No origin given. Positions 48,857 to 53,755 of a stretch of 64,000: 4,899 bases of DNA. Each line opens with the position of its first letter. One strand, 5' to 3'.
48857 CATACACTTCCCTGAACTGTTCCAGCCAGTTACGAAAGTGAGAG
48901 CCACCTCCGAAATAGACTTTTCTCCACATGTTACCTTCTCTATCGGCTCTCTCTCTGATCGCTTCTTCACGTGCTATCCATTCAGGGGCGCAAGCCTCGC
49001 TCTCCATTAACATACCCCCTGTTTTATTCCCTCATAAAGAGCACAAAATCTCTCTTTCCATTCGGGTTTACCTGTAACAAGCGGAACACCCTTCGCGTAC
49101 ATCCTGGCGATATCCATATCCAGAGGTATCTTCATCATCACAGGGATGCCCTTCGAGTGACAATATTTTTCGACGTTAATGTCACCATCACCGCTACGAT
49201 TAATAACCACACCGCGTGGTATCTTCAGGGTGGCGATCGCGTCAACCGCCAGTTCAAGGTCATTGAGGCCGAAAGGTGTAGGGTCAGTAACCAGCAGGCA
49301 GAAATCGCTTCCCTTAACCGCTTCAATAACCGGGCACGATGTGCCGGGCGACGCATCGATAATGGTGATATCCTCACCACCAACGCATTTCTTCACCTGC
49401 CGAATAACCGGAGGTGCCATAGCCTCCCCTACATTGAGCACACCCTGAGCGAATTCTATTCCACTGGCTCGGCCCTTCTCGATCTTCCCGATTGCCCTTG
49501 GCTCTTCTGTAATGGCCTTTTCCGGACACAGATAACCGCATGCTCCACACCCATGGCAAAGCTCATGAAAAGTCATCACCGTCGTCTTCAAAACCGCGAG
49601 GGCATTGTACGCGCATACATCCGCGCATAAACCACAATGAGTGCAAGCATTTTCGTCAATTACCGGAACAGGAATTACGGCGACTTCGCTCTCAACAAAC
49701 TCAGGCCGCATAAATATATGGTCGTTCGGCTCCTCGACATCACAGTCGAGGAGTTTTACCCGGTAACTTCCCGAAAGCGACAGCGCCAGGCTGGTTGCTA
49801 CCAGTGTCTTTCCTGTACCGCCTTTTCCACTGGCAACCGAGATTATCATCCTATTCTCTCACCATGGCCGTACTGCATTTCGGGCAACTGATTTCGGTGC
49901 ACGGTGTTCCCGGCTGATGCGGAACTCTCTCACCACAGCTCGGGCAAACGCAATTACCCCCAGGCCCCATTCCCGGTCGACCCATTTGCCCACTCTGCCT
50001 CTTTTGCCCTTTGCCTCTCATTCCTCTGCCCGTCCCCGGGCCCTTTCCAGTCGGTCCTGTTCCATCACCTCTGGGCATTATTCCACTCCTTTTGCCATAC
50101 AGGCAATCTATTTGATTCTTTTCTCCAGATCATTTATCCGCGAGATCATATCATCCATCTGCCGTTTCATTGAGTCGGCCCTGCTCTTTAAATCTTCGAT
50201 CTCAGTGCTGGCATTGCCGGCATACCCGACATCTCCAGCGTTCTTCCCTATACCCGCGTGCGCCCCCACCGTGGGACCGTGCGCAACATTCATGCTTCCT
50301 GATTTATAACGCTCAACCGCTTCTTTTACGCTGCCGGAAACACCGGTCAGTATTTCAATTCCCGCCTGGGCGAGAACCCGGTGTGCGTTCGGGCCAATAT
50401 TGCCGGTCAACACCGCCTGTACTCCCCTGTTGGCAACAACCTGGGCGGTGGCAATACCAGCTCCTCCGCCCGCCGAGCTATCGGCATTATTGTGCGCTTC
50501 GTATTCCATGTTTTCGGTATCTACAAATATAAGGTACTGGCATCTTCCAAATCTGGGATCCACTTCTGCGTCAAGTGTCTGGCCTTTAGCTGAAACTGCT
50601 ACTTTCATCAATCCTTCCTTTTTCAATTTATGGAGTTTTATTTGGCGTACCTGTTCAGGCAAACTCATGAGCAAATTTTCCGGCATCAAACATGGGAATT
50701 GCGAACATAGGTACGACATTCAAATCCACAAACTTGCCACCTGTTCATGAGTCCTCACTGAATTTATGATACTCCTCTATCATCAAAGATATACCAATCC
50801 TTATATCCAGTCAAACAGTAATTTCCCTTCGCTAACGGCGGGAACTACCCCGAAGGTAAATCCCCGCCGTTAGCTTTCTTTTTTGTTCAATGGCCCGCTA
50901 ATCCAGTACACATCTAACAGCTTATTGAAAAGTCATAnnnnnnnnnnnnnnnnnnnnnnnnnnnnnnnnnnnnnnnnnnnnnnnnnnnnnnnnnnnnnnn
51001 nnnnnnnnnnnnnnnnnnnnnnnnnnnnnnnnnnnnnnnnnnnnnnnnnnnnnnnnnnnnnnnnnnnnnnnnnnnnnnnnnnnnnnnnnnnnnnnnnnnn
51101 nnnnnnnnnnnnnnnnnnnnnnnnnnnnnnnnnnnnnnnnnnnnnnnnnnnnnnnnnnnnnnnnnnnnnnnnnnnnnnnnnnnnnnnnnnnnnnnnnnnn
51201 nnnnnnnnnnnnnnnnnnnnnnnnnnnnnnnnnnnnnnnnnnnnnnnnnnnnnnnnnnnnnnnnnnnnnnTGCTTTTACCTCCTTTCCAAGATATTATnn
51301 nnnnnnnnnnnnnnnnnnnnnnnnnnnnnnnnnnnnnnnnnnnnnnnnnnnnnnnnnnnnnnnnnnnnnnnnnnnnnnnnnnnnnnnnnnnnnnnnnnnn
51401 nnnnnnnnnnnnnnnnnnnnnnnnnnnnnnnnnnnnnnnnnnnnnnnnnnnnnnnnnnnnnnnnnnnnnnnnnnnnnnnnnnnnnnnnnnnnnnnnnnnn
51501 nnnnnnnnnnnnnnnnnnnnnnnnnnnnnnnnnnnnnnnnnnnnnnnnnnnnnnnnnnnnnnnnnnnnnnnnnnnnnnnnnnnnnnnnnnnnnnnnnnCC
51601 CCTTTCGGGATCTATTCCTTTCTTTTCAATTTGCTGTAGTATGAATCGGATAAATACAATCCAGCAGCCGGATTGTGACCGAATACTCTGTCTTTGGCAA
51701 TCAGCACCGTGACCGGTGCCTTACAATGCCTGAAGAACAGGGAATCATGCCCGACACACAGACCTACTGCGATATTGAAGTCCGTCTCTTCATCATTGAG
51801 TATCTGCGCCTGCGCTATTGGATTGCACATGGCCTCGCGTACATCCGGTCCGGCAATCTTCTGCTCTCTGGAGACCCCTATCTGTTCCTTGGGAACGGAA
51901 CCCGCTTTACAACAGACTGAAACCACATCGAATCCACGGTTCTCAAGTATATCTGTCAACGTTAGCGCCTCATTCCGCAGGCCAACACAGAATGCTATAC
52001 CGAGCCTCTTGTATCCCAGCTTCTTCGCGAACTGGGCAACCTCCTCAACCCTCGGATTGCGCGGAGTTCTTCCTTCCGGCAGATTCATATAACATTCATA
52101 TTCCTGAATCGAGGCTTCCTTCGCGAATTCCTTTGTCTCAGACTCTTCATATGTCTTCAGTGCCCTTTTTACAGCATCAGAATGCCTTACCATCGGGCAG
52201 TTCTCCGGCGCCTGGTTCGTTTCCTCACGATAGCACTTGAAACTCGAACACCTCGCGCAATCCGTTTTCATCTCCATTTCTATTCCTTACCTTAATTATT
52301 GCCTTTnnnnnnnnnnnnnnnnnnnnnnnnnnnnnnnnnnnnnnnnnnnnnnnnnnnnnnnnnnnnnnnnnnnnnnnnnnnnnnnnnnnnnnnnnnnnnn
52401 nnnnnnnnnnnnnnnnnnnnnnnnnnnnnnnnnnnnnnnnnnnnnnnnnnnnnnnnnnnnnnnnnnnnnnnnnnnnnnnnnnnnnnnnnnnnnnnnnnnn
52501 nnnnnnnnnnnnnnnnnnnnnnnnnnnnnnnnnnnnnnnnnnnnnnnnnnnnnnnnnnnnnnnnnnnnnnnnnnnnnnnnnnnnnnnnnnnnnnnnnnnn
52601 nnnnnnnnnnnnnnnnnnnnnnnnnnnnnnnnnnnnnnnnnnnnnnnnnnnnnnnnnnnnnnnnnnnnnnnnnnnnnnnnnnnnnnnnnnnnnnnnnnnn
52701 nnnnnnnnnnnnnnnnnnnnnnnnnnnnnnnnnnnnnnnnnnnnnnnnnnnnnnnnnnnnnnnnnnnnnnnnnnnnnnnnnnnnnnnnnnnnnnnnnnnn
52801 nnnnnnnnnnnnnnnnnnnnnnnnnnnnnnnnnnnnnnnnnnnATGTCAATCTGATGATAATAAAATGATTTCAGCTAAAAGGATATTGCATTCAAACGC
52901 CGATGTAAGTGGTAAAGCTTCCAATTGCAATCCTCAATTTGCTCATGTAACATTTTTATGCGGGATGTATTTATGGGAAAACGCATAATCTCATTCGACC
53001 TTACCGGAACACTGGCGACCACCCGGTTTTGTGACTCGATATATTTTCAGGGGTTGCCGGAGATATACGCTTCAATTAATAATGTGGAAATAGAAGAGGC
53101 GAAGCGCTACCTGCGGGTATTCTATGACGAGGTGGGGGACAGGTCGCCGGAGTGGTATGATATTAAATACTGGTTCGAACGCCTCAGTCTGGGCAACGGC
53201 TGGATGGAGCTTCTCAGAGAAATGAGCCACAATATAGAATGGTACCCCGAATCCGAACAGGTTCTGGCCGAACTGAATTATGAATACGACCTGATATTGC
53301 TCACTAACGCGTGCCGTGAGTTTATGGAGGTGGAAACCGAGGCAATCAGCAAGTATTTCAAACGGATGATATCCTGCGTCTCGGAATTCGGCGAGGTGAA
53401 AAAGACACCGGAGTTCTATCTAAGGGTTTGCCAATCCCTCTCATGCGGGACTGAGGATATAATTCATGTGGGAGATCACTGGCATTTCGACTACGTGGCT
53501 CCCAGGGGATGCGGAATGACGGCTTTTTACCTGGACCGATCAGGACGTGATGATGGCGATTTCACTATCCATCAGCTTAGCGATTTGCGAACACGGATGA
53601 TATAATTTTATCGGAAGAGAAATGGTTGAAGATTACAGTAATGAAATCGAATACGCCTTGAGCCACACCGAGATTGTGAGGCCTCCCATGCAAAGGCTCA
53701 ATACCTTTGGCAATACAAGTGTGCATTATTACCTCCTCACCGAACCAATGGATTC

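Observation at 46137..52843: Tightly packed minus-strand locus of NifX-domain, MinD-ferredoxin, FmdB zinc-ribbon, DUF5320 and Gly/Arg-rich proteins behind a DUF134 regulator: candidate undescribed metallocluster-handling system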

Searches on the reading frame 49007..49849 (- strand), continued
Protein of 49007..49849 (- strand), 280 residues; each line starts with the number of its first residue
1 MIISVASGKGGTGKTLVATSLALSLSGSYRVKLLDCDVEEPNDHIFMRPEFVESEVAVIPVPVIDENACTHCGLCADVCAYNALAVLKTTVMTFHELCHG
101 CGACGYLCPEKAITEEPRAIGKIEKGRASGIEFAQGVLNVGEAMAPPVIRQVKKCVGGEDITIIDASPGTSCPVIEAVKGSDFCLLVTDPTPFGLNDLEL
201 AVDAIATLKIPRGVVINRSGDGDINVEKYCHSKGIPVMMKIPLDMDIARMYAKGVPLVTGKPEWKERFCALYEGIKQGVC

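Call 59: fold_search(model_id=the predicted structure, library=pdb)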
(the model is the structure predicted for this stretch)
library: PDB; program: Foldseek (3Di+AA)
matches with E <= 10: 1255; with E <= 0.001: 198
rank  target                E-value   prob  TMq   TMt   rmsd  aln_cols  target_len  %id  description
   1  1g3q                  3.1e-10  1.00  0.59  0.68  10.4       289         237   22  CRYSTAL STRUCTURE ANALYSIS OF PYROCOCCUS FURIOSUS CELL DIVISION ATPASE MIND (released 2001-04-21)
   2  1hyq                  3.5e-10  1.00  0.60  0.71   9.5       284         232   21  MIND BACTERIAL CELL DIVISION REGULATOR FROM A. FULGIDUS (released 2001-03-14)
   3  1ion                  4.0e-10  1.00  0.60  0.68   9.1       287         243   22  THE SEPTUM SITE-DETERMINING PROTEIN MIND COMPLEXED WITH MG-ADP FROM PYROCOCCUS HORIKOSHII OT3 (released 2001-09-26)
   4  4rz2_B                6.0e-10  1.00  0.55  0.60  11.7       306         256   21  Crystal structure of the MinD-like ATPase FlhG (released 2015-03-04)
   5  4rz2_A                1.5e-09  1.00  0.57  0.61  11.3       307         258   20  Crystal structure of the MinD-like ATPase FlhG (released 2015-03-04)
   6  8zkc                  2.1e-09  1.00  0.59  0.49   5.4       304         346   19  iron-sulfur cluster transfer protein ApbC (released 2024-06-12)
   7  8p53_A                2.8e-09  1.00  0.55  0.58  10.8       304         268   17  Cryo-EM structure of the c-di-GMP-free FleQ-FleN master regulator complex of P. aeruginosa (released 2023-12-13)
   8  6g2g_A                2.8e-09  1.00  0.56  0.57  10.4       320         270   19  Fe-S assembly Cfd1 (released 2019-01-23)
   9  5j1j_B                3.5e-09  1.00  0.55  0.62  11.1       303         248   18  Structure of FleN-AMPPNP complex (released 2017-03-29)
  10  5auq_D                4.0e-09  1.00  0.57  0.68   6.2       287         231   22  Crystal structure of ATPase-type HypB in the nucleotide free state (released 2015-06-24)
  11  5auq_C                4.5e-09  1.00  0.59  0.71   4.2       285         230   22  Crystal structure of ATPase-type HypB in the nucleotide free state (released 2015-06-24)
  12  5auq_G                4.8e-09  1.00  0.58  0.70   6.0       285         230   21  Crystal structure of ATPase-type HypB in the nucleotide free state (released 2015-06-24)
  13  4rz3_A                6.0e-09  1.00  0.57  0.65   9.7       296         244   21  Crystal structure of the MinD-like ATPase FlhG (released 2015-03-04)
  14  3vx3_A                8.1e-09  1.00  0.61  0.72   5.8       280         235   21  Crystal structure of [NiFe] hydrogenase maturation protein HypB from Thermococcus kodakarensis KOD1 (released 2013-02-27)
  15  5auq_F                9.7e-09  1.00  0.58  0.70   4.8       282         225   21  Crystal structure of ATPase-type HypB in the nucleotide free state (released 2015-06-24)
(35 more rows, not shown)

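Call 86: search_protein_families(library=pfam, proteins=[L038:665-1462:+, L003:7267-7869:+, L018:1170-2162:+, L032:4997-6004:+, L025:5086-5805:+], max_evalue=0.001)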
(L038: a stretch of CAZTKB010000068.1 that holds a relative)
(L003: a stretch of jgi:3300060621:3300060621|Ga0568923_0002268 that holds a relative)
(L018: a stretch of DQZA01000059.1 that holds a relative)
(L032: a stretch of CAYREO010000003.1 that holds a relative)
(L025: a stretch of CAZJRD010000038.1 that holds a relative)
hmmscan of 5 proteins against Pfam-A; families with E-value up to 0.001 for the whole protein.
L038:665-1462:+ (265 aa): 6 families
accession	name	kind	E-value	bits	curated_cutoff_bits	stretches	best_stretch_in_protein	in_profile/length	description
PF02001.22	DUF134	-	2e-22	80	27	1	13-107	4-96/98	Protein of unknown function DUF134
PF02579.22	Nitro_FeMo-Co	-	1.2e-19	70.8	26.3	1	156-247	2-93/94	Dinitrogenase iron-molybdenum cofactor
PF04545.22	Sigma70_r4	-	0.0001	22.2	24.1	1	53-89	12-48/50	Sigma-70, region 4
PF13384.12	HTH_23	-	0.00019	21.6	24.6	0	52-84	9-40/50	Homeodomain-like domain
PF08281.18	Sigma70_r4_2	-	0.00023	21.2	25.7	1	52-88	17-53/54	Sigma-70, region 4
PF13551.12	HTH_29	-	0.00029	21.3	28.1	0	53-93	4-44/64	Winged helix-turn helix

L003:7267-7869:+ (200 aa): 2 families
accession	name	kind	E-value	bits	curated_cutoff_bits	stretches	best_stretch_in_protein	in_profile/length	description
PF02579.22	Nitro_FeMo-Co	-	9.4e-25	87.2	26.3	1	13-102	2-93/94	Dinitrogenase iron-molybdenum cofactor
PF17253.7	DUF5320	-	1.7e-10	42.4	27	1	122-191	24-99/99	Family of unknown function (DUF5320)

L018:1170-2162:+ (330 aa): 2 families
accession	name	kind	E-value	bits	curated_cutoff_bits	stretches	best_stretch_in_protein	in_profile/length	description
PF02579.22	Nitro_FeMo-Co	-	8.2e-51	170.7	26.3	2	13-103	2-94/94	Dinitrogenase iron-molybdenum cofactor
PF17253.7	DUF5320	-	7.9e-06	27.4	27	1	124-191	26-99/99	Family of unknown function (DUF5320)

L032:4997-6004:+ (335 aa): 2 families
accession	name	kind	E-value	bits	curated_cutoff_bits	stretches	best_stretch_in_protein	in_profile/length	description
PF02579.22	Nitro_FeMo-Co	-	2.5e-27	95.4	26.3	1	117-206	2-93/94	Dinitrogenase iron-molybdenum cofactor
PF17253.7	DUF5320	-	1.2e-06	30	27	1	233-325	8-98/99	Family of unknown function (DUF5320)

L025:5086-5805:+ (239 aa): 2 families
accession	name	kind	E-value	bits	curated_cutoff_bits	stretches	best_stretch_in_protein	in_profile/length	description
PF02579.22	Nitro_FeMo-Co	-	8.1e-26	90.6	26.3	1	26-116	2-94/94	Dinitrogenase iron-molybdenum cofactor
PF17253.7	DUF5320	-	0.00024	22.6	27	1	150-234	5-97/99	Family of unknown function (DUF5320)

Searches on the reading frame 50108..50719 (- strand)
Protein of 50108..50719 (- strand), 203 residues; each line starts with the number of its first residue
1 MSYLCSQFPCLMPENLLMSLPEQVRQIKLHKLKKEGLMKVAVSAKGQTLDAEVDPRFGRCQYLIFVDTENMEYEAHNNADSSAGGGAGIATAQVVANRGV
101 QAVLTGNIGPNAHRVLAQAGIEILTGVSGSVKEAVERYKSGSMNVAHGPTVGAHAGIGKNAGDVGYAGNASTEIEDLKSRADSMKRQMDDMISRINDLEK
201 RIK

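Call 3: search_protein_families(library=pfam, proteins=[window:50108-50719:-], max_evalue=0.01)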
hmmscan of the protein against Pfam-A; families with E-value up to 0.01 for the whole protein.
window:50108-50719:- (203 aa): 1 family
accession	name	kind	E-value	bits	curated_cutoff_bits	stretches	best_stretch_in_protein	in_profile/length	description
PF02579.22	Nitro_FeMo-Co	-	1.6e-24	86.4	26.3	1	50-139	2-93/94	Dinitrogenase iron-molybdenum cofactor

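Call 20: search_solved_structures(query=window:50108-50608:-, max_evalue=0.1, show_alignments=0)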
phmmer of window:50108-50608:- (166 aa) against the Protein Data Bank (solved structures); distinct sequences matched with E-value up to 0.1: 6.
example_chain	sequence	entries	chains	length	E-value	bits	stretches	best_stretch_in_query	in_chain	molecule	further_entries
1eo1_A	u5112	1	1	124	9.3e-20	74.5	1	1-115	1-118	HYPOTHETICAL PROTEIN MTH1175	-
2wfb_A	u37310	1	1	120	3.2e-19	72.8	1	2-113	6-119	PUTATIVE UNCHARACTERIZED PROTEIN ORP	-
1rdu_A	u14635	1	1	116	2.7e-13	53.5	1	2-106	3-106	conserved hypothetical protein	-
2yx6_A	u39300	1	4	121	7.8e-07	32.6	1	1-108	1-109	Hypothetical protein PH0822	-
1t3v_A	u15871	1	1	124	8e-07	32.5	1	9-107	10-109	conserved hypothetical protein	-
1o13_A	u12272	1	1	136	1.1e-06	32.1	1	9-107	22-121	probable NifB protein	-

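Call 58: search_protein_families(library=ncbifam, proteins=[window:50108-50608:-], max_evalue=0.001)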
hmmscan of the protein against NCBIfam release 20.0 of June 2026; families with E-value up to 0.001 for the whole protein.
window:50108-50608:- (166 aa): 1 family
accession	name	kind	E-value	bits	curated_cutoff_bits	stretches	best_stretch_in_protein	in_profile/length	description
NF041136.1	MrpORP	equivalog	1.4e-09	37.8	450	1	1-104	265-363/365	iron-sulfur cluster carrier protein MrpORP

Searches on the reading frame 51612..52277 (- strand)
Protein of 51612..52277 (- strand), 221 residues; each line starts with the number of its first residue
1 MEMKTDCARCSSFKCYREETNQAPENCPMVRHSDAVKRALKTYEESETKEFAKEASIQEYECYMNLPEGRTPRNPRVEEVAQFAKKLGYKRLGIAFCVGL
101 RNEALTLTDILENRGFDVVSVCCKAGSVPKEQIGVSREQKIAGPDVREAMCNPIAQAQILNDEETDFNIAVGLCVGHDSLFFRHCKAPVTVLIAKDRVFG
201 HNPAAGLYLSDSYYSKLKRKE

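Call 3: search_protein_families(library=pfam, proteins=[window:51612-52277:-], max_evalue=0.01)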
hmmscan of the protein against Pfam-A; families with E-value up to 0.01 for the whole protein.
window:51612-52277:- (221 aa): 1 family
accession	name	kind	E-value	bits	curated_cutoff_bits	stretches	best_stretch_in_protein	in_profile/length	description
PF08901.16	DUF1847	-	5.8e-61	205.1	25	1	27-192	1-157/157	Protein of unknown function (DUF1847)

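Call 58: search_protein_families(library=ncbifam, proteins=[window:51612-52277:-], max_evalue=0.001)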
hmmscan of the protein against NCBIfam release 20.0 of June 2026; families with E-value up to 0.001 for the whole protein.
window:51612-52277:- (221 aa): 0 families

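Call 81: search_solved_structures(query=window:51612-52277:-, max_evalue=1)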
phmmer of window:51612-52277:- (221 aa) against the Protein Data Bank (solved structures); distinct sequences matched with E-value up to 1: 2.
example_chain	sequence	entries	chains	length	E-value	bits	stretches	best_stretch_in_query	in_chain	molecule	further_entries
6xr1_A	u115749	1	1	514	0.033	16.8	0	76-118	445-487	dTor_9x57R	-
6xr2_A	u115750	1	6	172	0.58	12.7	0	76-118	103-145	dTor_3x57R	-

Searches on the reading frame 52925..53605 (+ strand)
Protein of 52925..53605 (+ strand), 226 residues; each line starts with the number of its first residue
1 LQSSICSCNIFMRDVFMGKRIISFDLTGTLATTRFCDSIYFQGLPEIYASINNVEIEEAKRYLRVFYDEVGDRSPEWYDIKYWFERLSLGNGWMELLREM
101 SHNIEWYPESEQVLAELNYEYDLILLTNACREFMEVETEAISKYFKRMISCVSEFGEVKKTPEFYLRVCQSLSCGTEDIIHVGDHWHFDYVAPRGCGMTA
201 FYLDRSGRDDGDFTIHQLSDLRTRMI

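Call 4: search_protein_families(library=pfam, proteins=[window:52925-53605:+], max_evalue=0.01)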
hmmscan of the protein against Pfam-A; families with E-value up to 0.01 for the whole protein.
window:52925-53605:+ (226 aa): 2 families
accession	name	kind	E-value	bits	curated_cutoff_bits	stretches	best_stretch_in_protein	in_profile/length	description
PF00702.32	Hydrolase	-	7.8e-10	39.9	26.4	1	20-194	2-188/191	haloacid dehalogenase-like hydrolase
PF13419.12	HAD_2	-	3.8e-08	34.1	23.8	1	24-199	3-174/178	Haloacid dehalogenase-like hydrolase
